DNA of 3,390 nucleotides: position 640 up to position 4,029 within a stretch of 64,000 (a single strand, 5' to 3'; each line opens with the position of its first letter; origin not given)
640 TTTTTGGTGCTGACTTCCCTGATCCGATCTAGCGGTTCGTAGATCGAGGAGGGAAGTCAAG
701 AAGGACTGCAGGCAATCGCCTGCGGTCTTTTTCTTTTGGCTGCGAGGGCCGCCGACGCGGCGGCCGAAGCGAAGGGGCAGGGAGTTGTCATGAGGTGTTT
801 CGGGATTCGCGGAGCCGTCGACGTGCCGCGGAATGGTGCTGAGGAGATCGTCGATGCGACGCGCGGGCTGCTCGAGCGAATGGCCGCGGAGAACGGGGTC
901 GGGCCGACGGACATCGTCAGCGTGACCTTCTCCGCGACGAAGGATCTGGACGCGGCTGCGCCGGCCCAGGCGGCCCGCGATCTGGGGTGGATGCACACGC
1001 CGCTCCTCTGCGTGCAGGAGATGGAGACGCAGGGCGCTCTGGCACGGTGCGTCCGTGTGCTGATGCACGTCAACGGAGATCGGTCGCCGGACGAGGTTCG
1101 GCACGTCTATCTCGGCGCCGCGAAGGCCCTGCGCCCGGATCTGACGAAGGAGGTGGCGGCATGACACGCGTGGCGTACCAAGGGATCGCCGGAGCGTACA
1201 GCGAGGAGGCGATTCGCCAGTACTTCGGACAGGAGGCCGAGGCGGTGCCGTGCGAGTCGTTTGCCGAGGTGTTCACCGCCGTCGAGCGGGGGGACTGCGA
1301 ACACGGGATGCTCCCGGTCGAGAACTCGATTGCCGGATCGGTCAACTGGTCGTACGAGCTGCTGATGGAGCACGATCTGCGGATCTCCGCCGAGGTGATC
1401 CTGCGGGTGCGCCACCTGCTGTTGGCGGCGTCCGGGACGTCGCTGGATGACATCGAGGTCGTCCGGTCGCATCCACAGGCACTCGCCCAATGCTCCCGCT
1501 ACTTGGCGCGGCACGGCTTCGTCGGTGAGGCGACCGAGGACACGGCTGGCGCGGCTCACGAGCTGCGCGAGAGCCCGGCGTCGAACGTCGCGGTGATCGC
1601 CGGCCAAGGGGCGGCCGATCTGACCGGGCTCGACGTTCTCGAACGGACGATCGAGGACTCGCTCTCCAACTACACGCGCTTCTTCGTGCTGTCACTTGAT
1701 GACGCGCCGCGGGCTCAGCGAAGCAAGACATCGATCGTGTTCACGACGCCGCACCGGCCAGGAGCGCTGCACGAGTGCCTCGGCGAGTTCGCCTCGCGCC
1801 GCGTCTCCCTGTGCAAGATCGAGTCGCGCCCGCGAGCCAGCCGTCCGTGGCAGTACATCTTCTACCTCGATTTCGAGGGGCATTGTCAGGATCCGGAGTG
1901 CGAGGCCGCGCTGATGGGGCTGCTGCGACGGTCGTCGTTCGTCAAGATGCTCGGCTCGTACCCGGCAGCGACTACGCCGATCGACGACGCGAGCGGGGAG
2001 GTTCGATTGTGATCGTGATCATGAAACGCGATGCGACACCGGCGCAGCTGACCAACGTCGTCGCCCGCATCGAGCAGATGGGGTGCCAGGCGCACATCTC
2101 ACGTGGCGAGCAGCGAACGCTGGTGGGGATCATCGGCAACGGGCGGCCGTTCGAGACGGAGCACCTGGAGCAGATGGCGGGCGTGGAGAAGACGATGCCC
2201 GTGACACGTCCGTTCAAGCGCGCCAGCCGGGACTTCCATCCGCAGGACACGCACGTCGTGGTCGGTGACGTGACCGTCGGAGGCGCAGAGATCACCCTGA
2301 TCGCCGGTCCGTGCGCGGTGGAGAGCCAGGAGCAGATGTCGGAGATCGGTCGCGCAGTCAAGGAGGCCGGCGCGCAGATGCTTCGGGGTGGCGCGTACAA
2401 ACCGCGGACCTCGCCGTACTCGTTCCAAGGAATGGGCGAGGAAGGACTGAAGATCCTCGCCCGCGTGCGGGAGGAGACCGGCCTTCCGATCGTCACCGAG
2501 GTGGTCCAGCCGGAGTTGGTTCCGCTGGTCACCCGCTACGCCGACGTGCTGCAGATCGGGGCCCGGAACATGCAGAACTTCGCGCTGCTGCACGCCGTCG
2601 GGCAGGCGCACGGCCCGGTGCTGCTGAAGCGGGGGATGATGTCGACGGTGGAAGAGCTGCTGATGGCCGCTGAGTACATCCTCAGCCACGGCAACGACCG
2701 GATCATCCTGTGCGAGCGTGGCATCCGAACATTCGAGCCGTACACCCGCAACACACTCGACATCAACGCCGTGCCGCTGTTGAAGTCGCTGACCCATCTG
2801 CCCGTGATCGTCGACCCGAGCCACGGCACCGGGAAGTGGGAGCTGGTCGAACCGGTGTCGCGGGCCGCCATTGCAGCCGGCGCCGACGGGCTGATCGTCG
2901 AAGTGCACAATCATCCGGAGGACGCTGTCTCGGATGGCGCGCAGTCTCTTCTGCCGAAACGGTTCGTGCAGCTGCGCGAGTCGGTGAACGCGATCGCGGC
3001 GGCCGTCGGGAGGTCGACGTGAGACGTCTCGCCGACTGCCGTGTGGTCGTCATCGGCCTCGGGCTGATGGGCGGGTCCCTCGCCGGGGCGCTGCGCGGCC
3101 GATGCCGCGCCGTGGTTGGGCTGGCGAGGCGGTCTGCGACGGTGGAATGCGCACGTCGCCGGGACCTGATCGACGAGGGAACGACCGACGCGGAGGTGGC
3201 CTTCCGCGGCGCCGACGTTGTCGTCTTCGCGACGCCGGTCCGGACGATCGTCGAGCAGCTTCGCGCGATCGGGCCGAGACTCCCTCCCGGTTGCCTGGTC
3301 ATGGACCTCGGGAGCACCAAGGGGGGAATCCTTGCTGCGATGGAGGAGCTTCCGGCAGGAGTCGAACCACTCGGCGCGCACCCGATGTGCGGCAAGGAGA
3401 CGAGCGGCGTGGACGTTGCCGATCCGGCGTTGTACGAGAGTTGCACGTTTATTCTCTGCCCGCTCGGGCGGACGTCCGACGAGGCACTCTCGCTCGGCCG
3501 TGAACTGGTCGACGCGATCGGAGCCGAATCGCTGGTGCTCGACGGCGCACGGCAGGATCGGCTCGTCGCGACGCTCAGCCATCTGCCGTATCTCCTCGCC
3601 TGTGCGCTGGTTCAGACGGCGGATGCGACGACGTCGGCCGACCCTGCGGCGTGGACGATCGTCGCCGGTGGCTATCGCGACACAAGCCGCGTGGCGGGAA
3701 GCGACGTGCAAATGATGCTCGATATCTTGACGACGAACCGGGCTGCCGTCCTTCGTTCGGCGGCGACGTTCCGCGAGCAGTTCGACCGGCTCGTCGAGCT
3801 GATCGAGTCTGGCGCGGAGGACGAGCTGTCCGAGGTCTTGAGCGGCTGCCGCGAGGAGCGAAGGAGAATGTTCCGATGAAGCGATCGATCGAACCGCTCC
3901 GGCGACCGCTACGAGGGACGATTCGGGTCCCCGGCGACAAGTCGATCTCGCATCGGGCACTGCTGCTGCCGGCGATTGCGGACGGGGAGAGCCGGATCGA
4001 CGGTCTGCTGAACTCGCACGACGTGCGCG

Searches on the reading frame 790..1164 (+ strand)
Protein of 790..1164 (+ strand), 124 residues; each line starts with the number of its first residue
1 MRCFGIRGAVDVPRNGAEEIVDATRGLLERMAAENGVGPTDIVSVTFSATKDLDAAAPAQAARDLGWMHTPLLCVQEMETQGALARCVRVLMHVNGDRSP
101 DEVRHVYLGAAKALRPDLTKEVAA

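Call 7: search_protein_families(library=pfam, proteins=[window:790-1164:+])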
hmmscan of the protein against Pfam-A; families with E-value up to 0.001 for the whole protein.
window:790-1164:+ (124 aa): 1 family
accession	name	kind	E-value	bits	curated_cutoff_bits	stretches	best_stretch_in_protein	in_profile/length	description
PF07736.16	CM_1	-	9.4e-43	145.7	27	1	4-118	2-116/116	Chorismate mutase type I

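Call 9: find_homologous_proteins(query=window:790-1164:+)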
Query window:790-1164:+ (124 aa): 73 proteins with E <= 0.001 among 106 candidates.
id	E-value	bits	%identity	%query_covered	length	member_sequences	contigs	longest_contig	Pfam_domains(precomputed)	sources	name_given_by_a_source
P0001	2.5e-75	268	100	100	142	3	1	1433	PF07736.17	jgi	-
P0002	1.0e-56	208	77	100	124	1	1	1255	PF07736.17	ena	-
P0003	2.8e-56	207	76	99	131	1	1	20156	PF07736.17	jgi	jgi:chorismate mutase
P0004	5.2e-54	200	76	98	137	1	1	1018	PF07736.17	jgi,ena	-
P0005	1.4e-52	195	72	98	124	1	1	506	PF07736.17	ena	-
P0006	3.4e-50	187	71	98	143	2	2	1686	PF07736.17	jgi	jgi:chorismate mutase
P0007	4.0e-49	184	71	94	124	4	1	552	PF07736.17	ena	-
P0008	1.3e-48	182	70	98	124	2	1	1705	PF07736.17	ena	-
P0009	4.2e-48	181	71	96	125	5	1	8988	PF07736.17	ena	-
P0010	7.0e-48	180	71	96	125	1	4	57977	PF07736.17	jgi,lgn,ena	-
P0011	8.8e-48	180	69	98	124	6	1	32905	PF07736.17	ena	-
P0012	1.4e-47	179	69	98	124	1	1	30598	PF07736.17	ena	-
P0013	5.1e-47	177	68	97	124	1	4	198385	PF07736.17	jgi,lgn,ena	-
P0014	5.7e-47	177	69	98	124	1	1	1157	PF07736.17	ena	-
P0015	5.9e-46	174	64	98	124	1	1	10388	PF07736.17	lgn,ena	-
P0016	7.9e-45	170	64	98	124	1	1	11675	PF07736.17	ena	-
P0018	2.5e-43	165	64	98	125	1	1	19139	PF07736.17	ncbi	-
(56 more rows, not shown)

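Call 11: find_encoding_contigs(protein=P0003, flank=4000, max_places=2)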
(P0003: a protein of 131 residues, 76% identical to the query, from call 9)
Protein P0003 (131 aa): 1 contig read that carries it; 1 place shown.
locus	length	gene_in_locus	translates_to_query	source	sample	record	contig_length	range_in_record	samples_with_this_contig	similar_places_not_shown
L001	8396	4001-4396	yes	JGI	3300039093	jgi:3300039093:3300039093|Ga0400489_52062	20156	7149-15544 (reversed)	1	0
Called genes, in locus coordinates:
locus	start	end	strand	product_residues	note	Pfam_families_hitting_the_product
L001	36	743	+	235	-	PF18911:PKD_4, PF00801:PKD, PF22352:K319L-like_PKD (weak), PF00932:LTD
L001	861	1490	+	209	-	-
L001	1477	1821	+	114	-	PF01022:HTH_5 (weak), PF13601:HTH_34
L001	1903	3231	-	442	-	PF03315:SDH_beta, PF03313:SDH_alpha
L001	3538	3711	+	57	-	-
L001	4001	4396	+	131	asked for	PF07736:CM_1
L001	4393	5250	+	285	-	PF00800:PDT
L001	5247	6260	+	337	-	PF18152:DAHP_snth_FXD, PF00793:DAHP_synth_1, PF03102:NeuB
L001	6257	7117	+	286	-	PF03446:NAD_binding_2, PF03807:F420_oxidored, PF02153:PDH_N, PF20463:PDH_C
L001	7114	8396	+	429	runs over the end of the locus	PF00275:EPSP_synthase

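Call 12: find_encoding_contigs(protein=P0010, flank=4000, max_places=2)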
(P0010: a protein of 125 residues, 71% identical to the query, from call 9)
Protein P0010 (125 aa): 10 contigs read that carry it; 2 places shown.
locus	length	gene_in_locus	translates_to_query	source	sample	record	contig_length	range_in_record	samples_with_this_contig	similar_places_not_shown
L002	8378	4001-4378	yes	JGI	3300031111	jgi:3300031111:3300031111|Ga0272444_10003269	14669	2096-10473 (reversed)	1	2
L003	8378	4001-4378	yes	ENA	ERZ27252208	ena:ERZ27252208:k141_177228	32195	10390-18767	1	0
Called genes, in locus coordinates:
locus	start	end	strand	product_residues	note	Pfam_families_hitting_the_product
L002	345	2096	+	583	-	-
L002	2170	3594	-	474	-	PF03315:SDH_beta, PF03313:SDH_alpha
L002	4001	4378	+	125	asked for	PF07736:CM_1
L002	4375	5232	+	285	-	PF00800:PDT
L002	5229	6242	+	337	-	PF18152:DAHP_snth_FXD, PF00793:DAHP_synth_1, PF03102:NeuB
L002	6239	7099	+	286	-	PF02153:PDH_N, PF20463:PDH_C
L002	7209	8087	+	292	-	PF08501:Shikimate_dh_N, PF01488:Shikimate_DH (weak), PF18317:SDH_C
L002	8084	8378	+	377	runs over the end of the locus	PF01264:Chorismate_synt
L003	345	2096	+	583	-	-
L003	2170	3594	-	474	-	PF03315:SDH_beta, PF03313:SDH_alpha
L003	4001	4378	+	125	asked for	PF07736:CM_1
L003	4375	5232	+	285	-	PF00800:PDT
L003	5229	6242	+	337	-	PF18152:DAHP_snth_FXD, PF00793:DAHP_synth_1, PF03102:NeuB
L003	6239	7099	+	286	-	PF02153:PDH_N, PF20463:PDH_C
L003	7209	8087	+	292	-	PF08501:Shikimate_dh_N, PF01488:Shikimate_DH (weak), PF18317:SDH_C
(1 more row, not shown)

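Call 13: find_encoding_contigs(protein=P0013, flank=4000, max_places=2)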
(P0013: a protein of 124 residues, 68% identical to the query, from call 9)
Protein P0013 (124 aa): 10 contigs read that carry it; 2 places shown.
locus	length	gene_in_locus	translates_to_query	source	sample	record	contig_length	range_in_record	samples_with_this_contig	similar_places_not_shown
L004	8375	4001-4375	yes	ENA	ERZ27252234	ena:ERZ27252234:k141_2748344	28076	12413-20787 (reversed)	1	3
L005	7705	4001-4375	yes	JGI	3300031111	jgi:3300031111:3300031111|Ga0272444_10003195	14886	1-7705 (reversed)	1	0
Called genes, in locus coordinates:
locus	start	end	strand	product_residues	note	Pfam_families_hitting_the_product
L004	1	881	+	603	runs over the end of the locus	PF12146:Hydrolase_4 (faint), PF00561:Abhydrolase_1 (faint), PF12697:Abhydrolase_6 (weak), PF00326:Peptidase_S9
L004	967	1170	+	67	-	-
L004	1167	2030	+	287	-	PF00135:COesterase, PF02129:Peptidase_S15 (faint), PF20434:BD-FAE, PF12146:Hydrolase_4 (faint), PF07859:Abhydrolase_3, PF01738:DLH (faint), PF00326:Peptidase_S9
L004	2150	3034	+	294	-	PF05681:Fumerase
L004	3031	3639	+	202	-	PF05683:Fumerase_C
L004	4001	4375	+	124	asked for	PF07736:CM_1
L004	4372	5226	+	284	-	PF00800:PDT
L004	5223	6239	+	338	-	PF18152:DAHP_snth_FXD, PF00793:DAHP_synth_1, PF03102:NeuB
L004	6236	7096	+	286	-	PF03446:NAD_binding_2 (weak), PF03807:F420_oxidored (faint), PF02153:PDH_N, PF20463:PDH_C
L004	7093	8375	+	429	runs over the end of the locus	PF00275:EPSP_synthase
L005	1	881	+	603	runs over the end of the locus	PF12146:Hydrolase_4 (faint), PF00561:Abhydrolase_1 (faint), PF12697:Abhydrolase_6 (weak), PF00326:Peptidase_S9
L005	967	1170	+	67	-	-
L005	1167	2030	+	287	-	PF00135:COesterase, PF02129:Peptidase_S15 (faint), PF20434:BD-FAE, PF12146:Hydrolase_4 (faint), PF07859:Abhydrolase_3, PF01738:DLH (faint), PF00326:Peptidase_S9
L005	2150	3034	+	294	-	PF05681:Fumerase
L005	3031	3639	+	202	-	PF05683:Fumerase_C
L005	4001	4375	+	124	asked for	PF07736:CM_1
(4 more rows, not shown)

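Call 14: find_encoding_contigs(protein=P0011, flank=4000, max_places=2)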
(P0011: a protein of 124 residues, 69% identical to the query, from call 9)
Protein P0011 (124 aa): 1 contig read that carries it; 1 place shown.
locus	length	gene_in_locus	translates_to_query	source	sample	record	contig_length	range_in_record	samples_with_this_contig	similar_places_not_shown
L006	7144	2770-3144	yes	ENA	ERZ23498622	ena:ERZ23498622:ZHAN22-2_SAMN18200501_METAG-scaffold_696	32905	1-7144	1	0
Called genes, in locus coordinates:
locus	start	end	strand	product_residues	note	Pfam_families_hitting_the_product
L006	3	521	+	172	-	?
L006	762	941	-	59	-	-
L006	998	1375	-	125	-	-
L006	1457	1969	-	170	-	-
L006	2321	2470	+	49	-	-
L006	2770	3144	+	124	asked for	PF07736:CM_1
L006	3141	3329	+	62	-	PF00800:PDT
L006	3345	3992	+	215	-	PF00800:PDT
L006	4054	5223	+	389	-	PF00155:Aminotran_1_2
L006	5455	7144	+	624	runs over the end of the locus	-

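Call 18: find_related_loci(query=A1, collection=genome_contigs, flank=3000)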
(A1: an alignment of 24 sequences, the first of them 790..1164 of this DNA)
Query A1 (124 aa) in genome_contigs; peptide patterns used: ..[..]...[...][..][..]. (x = any residue, [..] = any of these).
599 stretches matched a pattern (row limit reached: there are more); 595 encode a relative of the query (tblastn E <= 1e-3); the best 80 are kept; 80 distinct loci.
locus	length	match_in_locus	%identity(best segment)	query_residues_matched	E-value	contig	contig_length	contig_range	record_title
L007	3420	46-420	62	1-121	3e-45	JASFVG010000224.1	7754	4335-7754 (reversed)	MAG: Anaerolineae bacterium isolate D1105M20metaG_Bin_199 D1105M20metaG_FD_scaffold_3043_c1, whole genome shotgun sequen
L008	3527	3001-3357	56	3-121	2e-44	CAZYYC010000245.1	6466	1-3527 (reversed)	MAG TPA_asm: uncultured Anaerolineales bacterium isolate SRP241326_co1_43 genome assembly, contig: NODE_14510_length_646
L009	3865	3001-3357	56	3-121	1e-43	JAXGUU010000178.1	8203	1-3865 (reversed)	MAG: Anaerolineae bacterium isolate AnMBR.bin427 bin427_178, whole genome shotgun sequence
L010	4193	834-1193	60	1-120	1e-43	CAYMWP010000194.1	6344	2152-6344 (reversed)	MAG TPA_asm: uncultured Anaerolineales bacterium isolate binchicken_co334_151 genome assembly, contig: NODE_24307_length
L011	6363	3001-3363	55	1-121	2e-43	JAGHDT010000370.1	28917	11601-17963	MAG: Anaerolineae bacterium isolate AUK315 PB_MBMC_269_c_000000000621, whole genome shotgun sequence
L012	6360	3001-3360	61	1-120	2e-43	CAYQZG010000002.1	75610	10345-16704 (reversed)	MAG TPA_asm: uncultured Anaerolineales bacterium isolate binchicken_co15_218 genome assembly, contig: NODE_54_length_756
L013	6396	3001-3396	55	1-120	6e-43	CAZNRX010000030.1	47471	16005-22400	MAG TPA_asm: uncultured Anaerolineales bacterium isolate binchicken_co17_270 genome assembly, contig: NODE_2271_length_4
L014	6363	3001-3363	56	1-121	2e-42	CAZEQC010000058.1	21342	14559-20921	MAG TPA_asm: uncultured Anaerolineales bacterium isolate binchicken_co15_221 genome assembly, contig: NODE_1261_length_2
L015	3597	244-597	58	1-118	3e-42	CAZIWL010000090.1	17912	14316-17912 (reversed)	MAG TPA_asm: uncultured Anaerolineales bacterium isolate binchicken_co334_394 genome assembly, contig: NODE_5428_length_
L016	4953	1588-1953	57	1-122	8e-42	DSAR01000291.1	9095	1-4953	MAG TPA_asm: Chloroflexota bacterium isolate SpSt-1153 Ga0129302_1004545, whole genome shotgun sequence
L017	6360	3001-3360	58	1-120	5e-42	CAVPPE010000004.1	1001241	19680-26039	MAG: uncultured Chloroflexia bacterium isolate MFD09964.bin.1.215 genome assembly, contig: contig_4723, whole genome sho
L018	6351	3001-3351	56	5-121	9e-42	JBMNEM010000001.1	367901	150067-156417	MAG: Dethiobacteria bacterium isolate SBF912LR0HQ0129 contig_21261, whole genome shotgun sequence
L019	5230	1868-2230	55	1-121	3e-41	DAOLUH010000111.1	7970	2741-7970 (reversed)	MAG TPA_asm: Anaerolineae bacterium isolate AMR_MDS_4610 NODE_8841_length_7970_cov_28.026027, whole genome shotgun seque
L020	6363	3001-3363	54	1-121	8e-41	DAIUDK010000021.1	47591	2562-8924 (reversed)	MAG TPA_asm: Chloroflexota bacterium isolate CTOTU19884 NODE_763_length_47591_cov_23.741985, whole genome shotgun sequen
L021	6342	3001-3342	56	5-118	2e-40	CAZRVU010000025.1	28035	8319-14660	MAG TPA_asm: uncultured Desulfovibrionaceae bacterium isolate binchicken_co39_631 genome assembly, contig: NODE_4081_len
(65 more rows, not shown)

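Call 22: find_encoding_contigs(protein=P0012, flank=3000, max_places=1)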
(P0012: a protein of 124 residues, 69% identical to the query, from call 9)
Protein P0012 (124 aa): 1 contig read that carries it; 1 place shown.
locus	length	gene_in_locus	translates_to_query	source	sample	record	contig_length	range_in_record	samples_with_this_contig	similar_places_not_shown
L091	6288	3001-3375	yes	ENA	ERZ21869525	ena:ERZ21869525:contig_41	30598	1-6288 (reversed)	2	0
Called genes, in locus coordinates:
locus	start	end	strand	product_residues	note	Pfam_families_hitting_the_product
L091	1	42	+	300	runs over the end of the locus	PF05681:Fumerase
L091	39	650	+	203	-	PF05683:Fumerase_C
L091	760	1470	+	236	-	-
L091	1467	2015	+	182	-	PF03949:Malic_M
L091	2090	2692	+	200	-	PF01209:Ubie_methyltran (weak), PF13649:Methyltransf_25, PF13847:Methyltransf_31, PF08241:Methyltransf_11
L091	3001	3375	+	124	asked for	PF07736:CM_1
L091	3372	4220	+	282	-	PF00800:PDT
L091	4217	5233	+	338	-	PF18152:DAHP_snth_FXD, PF00793:DAHP_synth_1, PF03102:NeuB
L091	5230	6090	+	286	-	PF03446:NAD_binding_2 (faint), PF03807:F420_oxidored (weak), PF02153:PDH_N, PF20463:PDH_C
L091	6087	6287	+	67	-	?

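Call 23: find_encoding_contigs(protein=P0015, flank=3000, max_places=1)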
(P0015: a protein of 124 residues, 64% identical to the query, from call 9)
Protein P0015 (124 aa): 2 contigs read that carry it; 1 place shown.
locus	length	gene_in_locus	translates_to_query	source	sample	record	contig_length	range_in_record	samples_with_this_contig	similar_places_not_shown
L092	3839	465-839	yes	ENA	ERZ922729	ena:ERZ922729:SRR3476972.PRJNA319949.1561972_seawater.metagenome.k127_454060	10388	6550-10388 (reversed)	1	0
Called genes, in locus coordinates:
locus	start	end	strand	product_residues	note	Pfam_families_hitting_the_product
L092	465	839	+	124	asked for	PF07736:CM_1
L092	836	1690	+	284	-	PF00800:PDT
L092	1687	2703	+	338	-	PF18152:DAHP_snth_FXD, PF00793:DAHP_synth_1, PF03102:NeuB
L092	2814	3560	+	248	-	PF02153:PDH_N, PF20463:PDH_C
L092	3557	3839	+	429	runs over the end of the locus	PF00275:EPSP_synthase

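Call 24: find_encoding_contigs(protein=P0016, flank=3000, max_places=1)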
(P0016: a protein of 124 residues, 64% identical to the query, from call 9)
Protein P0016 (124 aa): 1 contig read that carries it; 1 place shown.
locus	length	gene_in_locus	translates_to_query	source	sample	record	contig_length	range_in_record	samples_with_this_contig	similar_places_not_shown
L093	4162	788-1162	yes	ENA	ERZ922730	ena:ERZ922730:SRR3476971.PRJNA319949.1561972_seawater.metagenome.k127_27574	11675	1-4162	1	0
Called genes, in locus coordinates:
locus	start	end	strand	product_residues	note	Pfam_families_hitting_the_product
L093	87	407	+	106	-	-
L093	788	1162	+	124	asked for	PF07736:CM_1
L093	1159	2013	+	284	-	PF00800:PDT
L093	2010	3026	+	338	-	PF18152:DAHP_snth_FXD, PF00793:DAHP_synth_1, PF03102:NeuB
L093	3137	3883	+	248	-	PF02153:PDH_N, PF20463:PDH_C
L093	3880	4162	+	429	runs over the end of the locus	PF00275:EPSP_synthase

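Call 25: find_encoding_contigs(protein=P0018, flank=3000, max_places=1)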
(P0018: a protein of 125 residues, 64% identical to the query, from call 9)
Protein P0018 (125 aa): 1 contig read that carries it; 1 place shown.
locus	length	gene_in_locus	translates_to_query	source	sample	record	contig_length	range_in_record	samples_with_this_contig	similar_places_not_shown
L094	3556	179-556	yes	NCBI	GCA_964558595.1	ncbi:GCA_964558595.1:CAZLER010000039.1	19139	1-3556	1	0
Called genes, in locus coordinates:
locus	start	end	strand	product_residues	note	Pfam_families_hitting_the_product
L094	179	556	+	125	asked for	PF07736:CM_1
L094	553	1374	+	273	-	PF00800:PDT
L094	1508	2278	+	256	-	PF00106:adh_short, PF08659:KR, PF13561:adh_short_C2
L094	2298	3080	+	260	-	PF00106:adh_short, PF08659:KR, PF13561:adh_short_C2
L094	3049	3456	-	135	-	PF00190:Cupin_1, PF05899:Cupin_3 (weak), PF07883:Cupin_2, PF02311:AraC_binding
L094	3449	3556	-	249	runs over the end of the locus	PF01048:PNP_UDP_1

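Call 26: find_encoding_contigs(protein=P0009, flank=3000, max_places=1)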
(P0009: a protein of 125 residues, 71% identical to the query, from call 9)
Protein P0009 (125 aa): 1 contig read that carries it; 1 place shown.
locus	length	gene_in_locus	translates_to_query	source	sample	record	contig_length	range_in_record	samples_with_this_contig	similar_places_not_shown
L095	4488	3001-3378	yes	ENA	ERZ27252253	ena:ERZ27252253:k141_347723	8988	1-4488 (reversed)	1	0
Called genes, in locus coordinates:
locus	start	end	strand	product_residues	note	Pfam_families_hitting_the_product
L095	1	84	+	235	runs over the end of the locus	PF00801:PKD, PF18911:PKD_4, PF22352:K319L-like_PKD (weak), PF00932:LTD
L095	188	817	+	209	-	-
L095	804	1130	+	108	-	PF01022:HTH_5 (faint), PF13601:HTH_34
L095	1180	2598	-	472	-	PF03315:SDH_beta, PF03313:SDH_alpha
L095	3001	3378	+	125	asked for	PF07736:CM_1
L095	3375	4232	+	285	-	PF00800:PDT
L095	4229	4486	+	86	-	?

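Call 27: find_encoding_contigs(protein=P0002, flank=3000, max_places=1)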
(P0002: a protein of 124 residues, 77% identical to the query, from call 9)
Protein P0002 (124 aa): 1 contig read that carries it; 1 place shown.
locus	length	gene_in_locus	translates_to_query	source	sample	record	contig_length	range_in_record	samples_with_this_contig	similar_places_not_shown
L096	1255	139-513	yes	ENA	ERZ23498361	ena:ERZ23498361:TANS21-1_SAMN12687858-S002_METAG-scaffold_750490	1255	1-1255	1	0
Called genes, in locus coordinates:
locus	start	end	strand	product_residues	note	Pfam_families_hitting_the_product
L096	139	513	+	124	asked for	PF07736:CM_1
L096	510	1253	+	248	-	?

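Call 54: find_encoding_contigs(protein=P0008, flank=1500, max_places=3)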
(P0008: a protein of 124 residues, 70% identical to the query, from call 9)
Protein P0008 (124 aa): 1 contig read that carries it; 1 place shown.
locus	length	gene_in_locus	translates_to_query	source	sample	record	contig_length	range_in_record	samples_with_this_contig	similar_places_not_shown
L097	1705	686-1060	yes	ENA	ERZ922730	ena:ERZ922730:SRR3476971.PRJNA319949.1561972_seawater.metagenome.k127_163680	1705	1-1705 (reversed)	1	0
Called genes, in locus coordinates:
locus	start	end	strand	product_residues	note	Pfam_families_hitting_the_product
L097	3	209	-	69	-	?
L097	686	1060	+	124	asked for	PF07736:CM_1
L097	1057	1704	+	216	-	?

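Call 55: find_encoding_contigs(protein=P0006, flank=1500, max_places=3)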
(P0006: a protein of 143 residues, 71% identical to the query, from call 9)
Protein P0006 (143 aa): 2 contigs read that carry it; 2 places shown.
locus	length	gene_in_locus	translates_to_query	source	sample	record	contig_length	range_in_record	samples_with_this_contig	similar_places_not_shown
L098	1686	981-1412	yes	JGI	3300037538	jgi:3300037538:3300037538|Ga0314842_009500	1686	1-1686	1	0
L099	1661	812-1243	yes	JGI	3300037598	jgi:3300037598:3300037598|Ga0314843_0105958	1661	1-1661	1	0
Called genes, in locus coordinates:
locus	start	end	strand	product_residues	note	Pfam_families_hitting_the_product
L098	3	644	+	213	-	PF03949:Malic_M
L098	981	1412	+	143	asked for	PF07736:CM_1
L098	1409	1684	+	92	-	?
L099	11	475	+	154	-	PF03949:Malic_M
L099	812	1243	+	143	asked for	PF07736:CM_1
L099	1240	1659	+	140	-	?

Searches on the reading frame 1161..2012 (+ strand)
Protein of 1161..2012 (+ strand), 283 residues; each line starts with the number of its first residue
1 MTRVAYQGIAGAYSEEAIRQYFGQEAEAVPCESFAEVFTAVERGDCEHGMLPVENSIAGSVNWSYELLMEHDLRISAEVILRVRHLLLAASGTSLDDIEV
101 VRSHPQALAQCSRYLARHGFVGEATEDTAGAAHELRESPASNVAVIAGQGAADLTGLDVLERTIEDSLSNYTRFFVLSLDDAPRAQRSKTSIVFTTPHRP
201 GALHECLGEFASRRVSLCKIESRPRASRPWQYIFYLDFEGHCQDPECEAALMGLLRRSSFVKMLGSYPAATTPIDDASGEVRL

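Call 7: search_protein_families(library=pfam, proteins=[window:1161-2012:+])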
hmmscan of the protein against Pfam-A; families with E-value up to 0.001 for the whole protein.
window:1161-2012:+ (283 aa): 1 family
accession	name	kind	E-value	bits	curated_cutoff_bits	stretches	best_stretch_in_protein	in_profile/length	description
PF00800.23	PDT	-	1.1e-60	205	25.2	1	4-180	1-179/181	Prephenate dehydratase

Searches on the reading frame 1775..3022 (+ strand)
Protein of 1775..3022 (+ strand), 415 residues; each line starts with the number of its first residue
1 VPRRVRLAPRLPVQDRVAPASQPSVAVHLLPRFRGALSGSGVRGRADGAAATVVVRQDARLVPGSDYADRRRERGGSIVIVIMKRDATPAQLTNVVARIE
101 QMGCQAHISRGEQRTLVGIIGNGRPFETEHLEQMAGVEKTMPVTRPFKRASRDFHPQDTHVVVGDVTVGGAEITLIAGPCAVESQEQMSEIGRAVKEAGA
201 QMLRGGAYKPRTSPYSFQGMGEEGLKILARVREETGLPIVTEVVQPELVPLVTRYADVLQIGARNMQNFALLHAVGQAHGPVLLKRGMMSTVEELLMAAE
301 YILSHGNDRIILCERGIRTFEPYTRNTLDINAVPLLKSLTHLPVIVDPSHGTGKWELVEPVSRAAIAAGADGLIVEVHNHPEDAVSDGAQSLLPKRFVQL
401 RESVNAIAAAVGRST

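Call 7: search_protein_families(library=pfam, proteins=[window:1775-3022:+])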
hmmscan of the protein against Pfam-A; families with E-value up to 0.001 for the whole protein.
window:1775-3022:+ (415 aa): 3 families
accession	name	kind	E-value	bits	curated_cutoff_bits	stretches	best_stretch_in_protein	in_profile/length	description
PF00793.26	DAHP_synth_1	-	3.6e-82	275.7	25.5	1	166-405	10-262/270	DAHP synthetase I family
PF18152.6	DAHP_snth_FXD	-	2.7e-21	75.6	27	1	80-144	2-66/67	DAHP synthase ferredoxin-like domain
PF03102.20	NeuB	-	2.8e-08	33.9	22.1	1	219-413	52-238/241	NeuB family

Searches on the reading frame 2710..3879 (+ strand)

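Call 7: search_protein_families(library=pfam, proteins=[window:2710-3879:+])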
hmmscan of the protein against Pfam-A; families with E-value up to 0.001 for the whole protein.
window:2710-3879:+ (389 aa): 4 families
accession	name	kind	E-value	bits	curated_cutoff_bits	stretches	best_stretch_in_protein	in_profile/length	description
PF02153.23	PDH_N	-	4e-28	98.3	26.5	1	124-274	1-152/154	Prephenate dehydrogenase, nucleotide-binding domain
PF20463.3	PDH_C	-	8.3e-19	68.2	22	1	281-377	4-100/102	Prephenate dehydrogenase, dimerization domain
PF03446.21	NAD_binding_2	-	4.1e-05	24.1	21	1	112-204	2-96/161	NAD binding domain of 6-phosphogluconate dehydrogenase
PF03807.23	F420_oxidored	-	8.4e-05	23.5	21.6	1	111-199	1-90/94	NADP oxidoreductase coenzyme F420-dependent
